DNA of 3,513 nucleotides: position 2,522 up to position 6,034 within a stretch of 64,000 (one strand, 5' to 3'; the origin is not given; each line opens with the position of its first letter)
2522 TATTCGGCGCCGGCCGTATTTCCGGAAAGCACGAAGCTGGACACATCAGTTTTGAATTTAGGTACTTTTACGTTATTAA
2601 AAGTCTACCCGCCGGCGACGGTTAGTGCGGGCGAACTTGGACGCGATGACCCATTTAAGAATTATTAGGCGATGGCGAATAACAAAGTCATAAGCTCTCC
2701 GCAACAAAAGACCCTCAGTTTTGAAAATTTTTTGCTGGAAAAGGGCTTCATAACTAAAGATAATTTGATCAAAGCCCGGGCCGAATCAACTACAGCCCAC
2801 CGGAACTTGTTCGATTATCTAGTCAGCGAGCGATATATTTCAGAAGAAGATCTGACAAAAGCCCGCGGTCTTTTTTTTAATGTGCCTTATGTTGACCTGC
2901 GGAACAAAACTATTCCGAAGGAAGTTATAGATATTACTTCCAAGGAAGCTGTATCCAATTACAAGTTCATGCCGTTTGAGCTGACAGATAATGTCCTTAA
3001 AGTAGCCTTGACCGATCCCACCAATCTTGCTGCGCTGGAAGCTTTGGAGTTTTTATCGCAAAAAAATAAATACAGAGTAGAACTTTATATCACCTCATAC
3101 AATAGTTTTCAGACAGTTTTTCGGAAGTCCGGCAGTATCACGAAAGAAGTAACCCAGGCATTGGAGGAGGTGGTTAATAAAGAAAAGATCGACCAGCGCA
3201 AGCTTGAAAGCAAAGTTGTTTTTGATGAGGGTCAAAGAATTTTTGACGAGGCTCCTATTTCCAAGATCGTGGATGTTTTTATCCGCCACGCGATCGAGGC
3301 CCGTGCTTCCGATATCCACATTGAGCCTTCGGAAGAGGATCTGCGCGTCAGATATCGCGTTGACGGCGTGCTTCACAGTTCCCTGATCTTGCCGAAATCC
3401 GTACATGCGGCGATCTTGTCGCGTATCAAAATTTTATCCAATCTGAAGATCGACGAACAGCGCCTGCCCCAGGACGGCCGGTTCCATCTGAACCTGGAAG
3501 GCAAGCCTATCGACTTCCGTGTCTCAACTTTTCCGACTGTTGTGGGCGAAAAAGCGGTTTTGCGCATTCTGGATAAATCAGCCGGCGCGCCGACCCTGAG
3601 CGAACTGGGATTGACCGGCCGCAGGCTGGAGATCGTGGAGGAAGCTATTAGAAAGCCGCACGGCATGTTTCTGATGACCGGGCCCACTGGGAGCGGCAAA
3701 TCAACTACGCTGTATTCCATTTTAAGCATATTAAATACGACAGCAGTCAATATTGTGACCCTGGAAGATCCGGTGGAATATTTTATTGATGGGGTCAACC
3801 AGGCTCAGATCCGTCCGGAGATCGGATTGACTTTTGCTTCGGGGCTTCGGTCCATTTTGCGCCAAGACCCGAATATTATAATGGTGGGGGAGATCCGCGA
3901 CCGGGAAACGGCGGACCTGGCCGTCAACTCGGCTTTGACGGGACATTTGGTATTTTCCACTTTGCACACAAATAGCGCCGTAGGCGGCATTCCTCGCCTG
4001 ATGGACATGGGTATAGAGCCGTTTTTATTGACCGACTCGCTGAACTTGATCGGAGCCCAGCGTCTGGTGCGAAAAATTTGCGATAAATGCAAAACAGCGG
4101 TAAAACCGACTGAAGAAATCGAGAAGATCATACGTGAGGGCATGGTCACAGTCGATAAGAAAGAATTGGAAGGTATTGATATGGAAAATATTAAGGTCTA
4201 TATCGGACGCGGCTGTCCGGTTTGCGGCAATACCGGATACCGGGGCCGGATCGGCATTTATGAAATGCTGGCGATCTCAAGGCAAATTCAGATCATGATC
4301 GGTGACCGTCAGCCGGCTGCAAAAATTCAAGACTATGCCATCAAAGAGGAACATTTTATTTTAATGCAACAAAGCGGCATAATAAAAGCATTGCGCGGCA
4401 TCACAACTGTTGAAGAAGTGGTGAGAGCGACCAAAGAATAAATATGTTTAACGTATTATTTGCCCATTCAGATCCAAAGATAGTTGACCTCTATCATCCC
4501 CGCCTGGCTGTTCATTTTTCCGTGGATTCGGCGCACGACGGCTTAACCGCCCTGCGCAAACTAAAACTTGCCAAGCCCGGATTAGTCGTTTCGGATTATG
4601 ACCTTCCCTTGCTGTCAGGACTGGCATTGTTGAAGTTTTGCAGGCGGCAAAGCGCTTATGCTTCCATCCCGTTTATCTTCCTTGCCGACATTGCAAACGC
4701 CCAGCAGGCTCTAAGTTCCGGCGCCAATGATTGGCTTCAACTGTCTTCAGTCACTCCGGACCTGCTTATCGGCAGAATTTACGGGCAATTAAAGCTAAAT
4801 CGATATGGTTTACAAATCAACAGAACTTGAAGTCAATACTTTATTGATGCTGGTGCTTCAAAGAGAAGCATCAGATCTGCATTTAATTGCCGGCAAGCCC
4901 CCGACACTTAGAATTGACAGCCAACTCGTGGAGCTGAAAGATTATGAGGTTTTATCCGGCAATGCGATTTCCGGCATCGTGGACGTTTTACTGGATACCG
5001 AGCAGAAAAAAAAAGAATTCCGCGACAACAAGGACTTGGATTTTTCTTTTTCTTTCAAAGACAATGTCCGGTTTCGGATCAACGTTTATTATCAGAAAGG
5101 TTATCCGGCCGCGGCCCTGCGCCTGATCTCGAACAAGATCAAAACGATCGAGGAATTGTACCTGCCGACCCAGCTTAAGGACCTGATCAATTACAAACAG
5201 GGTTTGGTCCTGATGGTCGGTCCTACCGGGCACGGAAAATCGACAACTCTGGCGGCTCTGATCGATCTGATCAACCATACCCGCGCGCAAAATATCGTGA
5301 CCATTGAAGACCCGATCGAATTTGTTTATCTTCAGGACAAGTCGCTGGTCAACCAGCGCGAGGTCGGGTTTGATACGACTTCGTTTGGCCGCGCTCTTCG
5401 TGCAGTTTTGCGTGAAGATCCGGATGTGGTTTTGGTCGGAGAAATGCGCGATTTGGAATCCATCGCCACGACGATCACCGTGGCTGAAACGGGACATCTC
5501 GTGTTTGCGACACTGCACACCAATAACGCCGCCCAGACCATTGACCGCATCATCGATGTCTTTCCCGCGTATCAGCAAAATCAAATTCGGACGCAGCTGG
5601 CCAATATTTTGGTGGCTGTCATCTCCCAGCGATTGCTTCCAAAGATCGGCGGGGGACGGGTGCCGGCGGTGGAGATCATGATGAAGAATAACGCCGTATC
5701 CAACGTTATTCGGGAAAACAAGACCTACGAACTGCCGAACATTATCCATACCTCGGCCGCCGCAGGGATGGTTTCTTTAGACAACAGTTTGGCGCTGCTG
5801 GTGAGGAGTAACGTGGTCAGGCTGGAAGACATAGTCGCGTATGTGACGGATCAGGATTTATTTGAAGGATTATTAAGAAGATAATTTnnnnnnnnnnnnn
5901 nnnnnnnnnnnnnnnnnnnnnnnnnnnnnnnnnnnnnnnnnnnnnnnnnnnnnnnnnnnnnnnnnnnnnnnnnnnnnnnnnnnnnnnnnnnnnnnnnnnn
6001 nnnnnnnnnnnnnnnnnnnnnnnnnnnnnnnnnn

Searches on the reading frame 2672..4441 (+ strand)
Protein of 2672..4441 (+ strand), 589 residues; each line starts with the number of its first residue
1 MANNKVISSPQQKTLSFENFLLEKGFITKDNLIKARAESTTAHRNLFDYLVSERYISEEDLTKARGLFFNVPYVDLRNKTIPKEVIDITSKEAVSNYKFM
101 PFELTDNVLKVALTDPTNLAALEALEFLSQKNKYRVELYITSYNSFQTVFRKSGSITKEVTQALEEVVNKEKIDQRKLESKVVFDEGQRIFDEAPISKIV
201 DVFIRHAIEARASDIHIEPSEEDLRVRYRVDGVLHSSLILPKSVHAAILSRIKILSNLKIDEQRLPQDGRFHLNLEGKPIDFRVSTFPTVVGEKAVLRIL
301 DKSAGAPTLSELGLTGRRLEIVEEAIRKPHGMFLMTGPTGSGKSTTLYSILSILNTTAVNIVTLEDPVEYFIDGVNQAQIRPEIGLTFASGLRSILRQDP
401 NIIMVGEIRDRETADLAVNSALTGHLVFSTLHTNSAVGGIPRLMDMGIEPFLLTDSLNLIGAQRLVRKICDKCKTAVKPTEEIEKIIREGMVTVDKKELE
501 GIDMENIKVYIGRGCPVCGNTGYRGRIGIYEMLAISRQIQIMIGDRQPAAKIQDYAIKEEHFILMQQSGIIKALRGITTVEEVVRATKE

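Call 8: search_protein_families(library=pfam, proteins=[window:2672-4441:+], max_evalue=0.01)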
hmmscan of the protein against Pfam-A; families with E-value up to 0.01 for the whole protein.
window:2672-4441:+ (589 aa): 5 families
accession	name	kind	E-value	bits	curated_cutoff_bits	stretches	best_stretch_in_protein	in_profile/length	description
PF00437.27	T2SSE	-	6.6e-129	430.2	24.9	1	192-585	4-370/370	Type II/IV secretion system protein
PF05157.20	MshEN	-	3.9e-13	49.6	23.1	1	69-153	1-83/90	MshEN domain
PF13555.12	AAA_29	-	0.00032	20.8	27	1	328-355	20-47/61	P-loop containing region of AAA domain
PF13476.12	AAA_23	-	0.00094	20.3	27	1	330-354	19-43/201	AAA domain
PF00005.33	ABC_tran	-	0.0081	17.2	25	0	333-388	14-65/137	ABC transporter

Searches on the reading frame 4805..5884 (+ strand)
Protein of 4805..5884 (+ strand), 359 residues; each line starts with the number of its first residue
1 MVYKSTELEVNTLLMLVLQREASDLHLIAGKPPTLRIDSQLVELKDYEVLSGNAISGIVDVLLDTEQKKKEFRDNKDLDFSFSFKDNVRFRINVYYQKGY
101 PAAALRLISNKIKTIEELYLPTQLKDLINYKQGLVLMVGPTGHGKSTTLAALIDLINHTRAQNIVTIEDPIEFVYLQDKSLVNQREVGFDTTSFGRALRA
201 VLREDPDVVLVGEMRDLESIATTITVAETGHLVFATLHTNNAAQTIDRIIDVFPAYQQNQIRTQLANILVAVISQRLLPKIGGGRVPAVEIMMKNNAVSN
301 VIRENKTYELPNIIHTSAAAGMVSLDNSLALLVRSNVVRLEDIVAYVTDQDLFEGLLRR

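Call 8: search_protein_families(library=pfam, proteins=[window:4805-5884:+], max_evalue=0.01)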
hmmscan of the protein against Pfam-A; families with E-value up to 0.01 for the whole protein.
window:4805-5884:+ (359 aa): 7 families
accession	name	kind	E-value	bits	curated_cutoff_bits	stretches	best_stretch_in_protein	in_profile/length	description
PF00437.27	T2SSE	-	9.7e-46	156.5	24.9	1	10-281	12-281/370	Type II/IV secretion system protein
PF13604.12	AAA_30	-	0.0027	17.9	27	0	125-159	11-45/191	AAA domain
PF03215.21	Rad17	-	0.0052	17.2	23.8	1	105-162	21-75/186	Rad17 P-loop domain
PF04851.21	ResIII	-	0.0055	17.1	22.5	1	123-172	20-64/164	Type III restriction enzyme, res subunit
PF13476.12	AAA_23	-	0.0059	17.7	27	0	128-152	15-39/201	AAA domain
PF13401.12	AAA_22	-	0.0067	17.2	27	0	131-177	4-42/130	AAA domain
PF13555.12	AAA_29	-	0.008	16.3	27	0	132-156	22-46/61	P-loop containing region of AAA domain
